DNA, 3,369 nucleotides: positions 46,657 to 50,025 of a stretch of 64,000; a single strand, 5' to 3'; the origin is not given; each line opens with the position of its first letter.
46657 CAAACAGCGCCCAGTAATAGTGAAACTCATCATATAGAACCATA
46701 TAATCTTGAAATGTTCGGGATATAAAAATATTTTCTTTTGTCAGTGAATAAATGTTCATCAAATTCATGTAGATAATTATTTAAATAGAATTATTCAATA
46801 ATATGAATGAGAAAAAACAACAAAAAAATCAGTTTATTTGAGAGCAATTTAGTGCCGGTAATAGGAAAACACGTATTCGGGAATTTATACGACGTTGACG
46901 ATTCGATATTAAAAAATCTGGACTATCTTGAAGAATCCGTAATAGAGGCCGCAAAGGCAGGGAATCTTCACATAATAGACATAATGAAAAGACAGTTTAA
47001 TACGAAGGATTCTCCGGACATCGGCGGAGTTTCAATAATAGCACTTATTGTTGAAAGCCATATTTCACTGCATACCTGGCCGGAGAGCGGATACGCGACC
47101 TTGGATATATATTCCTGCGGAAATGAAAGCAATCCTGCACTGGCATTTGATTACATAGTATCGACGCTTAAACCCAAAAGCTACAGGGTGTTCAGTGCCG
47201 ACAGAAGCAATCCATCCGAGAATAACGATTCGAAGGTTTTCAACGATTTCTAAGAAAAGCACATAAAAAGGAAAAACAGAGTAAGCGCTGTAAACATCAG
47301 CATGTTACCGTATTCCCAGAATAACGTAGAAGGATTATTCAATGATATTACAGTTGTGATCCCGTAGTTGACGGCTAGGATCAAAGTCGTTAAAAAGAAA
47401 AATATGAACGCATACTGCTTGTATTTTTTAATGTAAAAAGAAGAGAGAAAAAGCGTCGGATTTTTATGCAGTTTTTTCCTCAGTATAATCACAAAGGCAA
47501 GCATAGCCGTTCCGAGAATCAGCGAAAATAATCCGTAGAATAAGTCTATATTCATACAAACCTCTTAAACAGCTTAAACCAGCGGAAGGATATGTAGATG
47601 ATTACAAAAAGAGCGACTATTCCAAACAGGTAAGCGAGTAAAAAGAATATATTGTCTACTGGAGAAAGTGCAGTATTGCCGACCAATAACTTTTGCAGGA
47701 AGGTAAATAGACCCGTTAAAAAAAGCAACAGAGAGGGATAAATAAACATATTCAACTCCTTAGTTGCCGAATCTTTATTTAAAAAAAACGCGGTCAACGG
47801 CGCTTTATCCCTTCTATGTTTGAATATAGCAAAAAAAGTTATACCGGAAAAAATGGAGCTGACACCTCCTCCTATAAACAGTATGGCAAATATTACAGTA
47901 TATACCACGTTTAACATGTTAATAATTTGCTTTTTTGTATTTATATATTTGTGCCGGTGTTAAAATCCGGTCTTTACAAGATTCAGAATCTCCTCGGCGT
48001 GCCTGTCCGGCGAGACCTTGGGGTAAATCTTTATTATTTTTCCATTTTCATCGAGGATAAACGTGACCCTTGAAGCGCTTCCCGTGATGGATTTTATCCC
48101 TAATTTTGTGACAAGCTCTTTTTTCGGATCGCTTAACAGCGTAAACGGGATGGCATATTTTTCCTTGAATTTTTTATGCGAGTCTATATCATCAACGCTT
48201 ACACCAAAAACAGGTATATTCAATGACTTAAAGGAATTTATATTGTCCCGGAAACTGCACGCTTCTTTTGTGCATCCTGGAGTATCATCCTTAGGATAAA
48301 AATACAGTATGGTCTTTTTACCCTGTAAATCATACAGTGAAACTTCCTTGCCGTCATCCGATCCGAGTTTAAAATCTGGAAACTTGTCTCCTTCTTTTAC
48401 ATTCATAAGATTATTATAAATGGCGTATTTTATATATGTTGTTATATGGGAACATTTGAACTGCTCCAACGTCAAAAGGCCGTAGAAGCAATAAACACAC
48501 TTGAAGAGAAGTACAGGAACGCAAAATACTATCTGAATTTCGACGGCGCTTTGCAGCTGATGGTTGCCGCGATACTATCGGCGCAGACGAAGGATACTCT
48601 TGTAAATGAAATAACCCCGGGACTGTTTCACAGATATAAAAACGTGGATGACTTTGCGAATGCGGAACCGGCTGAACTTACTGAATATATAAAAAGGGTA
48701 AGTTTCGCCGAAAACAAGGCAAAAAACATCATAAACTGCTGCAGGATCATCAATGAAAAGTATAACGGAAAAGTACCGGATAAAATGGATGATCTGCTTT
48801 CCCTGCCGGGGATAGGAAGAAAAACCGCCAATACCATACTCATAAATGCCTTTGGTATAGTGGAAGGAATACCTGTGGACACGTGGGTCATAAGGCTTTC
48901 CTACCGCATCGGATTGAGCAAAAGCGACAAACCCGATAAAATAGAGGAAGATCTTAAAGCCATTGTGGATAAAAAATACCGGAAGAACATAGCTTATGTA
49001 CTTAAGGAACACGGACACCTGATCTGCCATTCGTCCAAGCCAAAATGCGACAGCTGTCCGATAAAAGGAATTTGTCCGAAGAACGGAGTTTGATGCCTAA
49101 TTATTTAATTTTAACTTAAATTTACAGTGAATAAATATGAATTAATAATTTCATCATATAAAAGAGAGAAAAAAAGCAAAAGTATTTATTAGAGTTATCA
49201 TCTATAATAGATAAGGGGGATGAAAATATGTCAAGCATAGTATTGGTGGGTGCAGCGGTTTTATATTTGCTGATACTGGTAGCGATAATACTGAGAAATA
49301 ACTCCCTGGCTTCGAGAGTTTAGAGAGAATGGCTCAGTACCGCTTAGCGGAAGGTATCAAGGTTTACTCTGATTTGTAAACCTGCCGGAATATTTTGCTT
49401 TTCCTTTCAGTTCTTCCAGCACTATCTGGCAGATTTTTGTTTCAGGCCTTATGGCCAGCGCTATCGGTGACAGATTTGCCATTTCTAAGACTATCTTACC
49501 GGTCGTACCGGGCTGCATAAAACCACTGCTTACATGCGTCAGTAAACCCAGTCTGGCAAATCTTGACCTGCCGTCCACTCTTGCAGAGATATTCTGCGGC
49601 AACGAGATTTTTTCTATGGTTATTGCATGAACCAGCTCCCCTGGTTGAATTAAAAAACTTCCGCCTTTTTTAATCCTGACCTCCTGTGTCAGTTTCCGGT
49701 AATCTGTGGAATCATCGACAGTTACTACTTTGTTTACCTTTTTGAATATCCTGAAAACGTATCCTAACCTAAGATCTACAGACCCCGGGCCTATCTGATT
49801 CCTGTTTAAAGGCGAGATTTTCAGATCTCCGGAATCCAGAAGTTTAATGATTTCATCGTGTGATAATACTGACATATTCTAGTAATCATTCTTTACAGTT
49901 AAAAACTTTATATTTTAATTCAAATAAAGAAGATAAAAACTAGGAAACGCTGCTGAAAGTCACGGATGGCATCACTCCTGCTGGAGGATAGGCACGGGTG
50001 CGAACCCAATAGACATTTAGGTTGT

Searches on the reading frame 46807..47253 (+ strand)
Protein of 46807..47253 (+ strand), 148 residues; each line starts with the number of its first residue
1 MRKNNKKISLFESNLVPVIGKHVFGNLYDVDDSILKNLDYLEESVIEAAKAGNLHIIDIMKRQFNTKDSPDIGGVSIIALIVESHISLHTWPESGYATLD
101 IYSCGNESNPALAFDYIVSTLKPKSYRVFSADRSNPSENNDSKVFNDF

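Call 11: search_protein_families(library=pfam, proteins=[window:46807-47253:+], max_evalue=0.01)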
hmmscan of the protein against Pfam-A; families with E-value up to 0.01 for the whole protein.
window:46807-47253:+ (148 aa): 2 families
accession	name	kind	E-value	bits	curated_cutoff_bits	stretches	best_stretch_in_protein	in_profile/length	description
PF02675.21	AdoMet_dc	-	1.4e-31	109.5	25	1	22-133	1-106/107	S-adenosylmethionine decarboxylase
PF06094.17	GGACT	-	0.0025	18.8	22.8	1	15-43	47-75/120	Gamma-glutamyl cyclotransferase, AIG2-like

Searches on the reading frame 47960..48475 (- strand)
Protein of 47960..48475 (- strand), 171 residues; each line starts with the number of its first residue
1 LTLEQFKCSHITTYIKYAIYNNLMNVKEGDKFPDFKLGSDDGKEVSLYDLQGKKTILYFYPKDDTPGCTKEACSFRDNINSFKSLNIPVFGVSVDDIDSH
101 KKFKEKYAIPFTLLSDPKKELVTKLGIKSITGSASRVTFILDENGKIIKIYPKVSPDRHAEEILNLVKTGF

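Call 11: search_protein_families(library=pfam, proteins=[window:47960-48475:-], max_evalue=0.01)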
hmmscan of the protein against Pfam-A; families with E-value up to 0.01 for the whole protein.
window:47960-48475:- (171 aa): 3 families
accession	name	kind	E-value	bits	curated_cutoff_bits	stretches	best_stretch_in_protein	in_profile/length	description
PF00578.27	AhpC-TSA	-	7.8e-40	136.1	26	1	29-149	2-123/124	AhpC/TSA family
PF08534.16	Redoxin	-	2.2e-27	96.1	26.6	1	27-159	1-143/148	Redoxin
PF13911.12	AhpC-TSA_2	-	7.2e-05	23.6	27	1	77-129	4-56/114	AhpC/TSA antioxidant enzyme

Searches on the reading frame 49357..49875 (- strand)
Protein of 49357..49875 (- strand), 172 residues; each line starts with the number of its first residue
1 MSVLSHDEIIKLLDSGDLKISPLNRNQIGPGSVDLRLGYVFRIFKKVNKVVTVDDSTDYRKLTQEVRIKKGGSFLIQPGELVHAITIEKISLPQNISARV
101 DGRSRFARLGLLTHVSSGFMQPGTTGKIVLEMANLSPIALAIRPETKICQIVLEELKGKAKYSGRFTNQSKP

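Call 11: search_protein_families(library=pfam, proteins=[window:49357-49875:-], max_evalue=0.01)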
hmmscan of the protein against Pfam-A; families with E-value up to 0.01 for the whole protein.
window:49357-49875:- (172 aa): 3 families
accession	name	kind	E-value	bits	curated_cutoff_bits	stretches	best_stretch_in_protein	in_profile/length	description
PF22769.1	DCD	-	3e-43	148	27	1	3-155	1-152/153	dCTP deaminase-like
PF06559.16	DCD_N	-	9.5e-08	32.5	21.4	1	3-153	4-160/164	2'-deoxycytidine 5'-triphosphate deaminase (DCD) N-terminal domain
PF00692.24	dUTPase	-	5.5e-06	26.6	22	1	76-157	26-105/129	dUTPase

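Call 14: find_encoding_contigs(protein=window:49357-49875:-, flank=10000, max_places=6)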
Protein window:49357-49875:- (172 aa): 24 contigs read that carry it; 5 places shown.
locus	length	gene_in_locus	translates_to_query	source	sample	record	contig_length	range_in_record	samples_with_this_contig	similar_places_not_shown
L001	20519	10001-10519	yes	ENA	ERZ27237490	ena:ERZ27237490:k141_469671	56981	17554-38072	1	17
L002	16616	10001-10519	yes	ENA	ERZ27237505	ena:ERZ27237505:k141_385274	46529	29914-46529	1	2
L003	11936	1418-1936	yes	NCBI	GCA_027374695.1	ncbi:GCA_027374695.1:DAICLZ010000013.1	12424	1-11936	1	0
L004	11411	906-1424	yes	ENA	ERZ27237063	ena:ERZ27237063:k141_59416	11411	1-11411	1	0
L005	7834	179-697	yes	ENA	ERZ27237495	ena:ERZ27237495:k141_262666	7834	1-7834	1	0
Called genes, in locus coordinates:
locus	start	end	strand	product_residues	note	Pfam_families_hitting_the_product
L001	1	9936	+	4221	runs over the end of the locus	PF10102:DUF2341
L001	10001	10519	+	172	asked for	PF06559:DCD_N, PF22769:DCD, PF00692:dUTPase (weak)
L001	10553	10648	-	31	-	-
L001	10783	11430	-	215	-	PF00730:HhH-GPD, PF14520:HHH_5 (faint), PF00633:HHH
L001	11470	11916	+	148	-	PF00578:AhpC-TSA, PF08534:Redoxin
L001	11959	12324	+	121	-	-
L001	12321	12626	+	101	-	-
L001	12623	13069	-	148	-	PF02675:AdoMet_dc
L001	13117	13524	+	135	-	-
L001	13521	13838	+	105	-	-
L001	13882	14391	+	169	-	-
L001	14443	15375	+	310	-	-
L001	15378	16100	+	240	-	-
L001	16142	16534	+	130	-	-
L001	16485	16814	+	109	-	-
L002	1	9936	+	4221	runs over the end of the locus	PF10102:DUF2341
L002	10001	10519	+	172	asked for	PF06559:DCD_N, PF22769:DCD, PF00692:dUTPase (weak)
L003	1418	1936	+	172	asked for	PF06559:DCD_N, PF22769:DCD, PF00692:dUTPase (weak)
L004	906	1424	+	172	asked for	PF06559:DCD_N, PF22769:DCD, PF00692:dUTPase (weak)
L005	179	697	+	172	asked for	PF06559:DCD_N, PF22769:DCD, PF00692:dUTPase (weak)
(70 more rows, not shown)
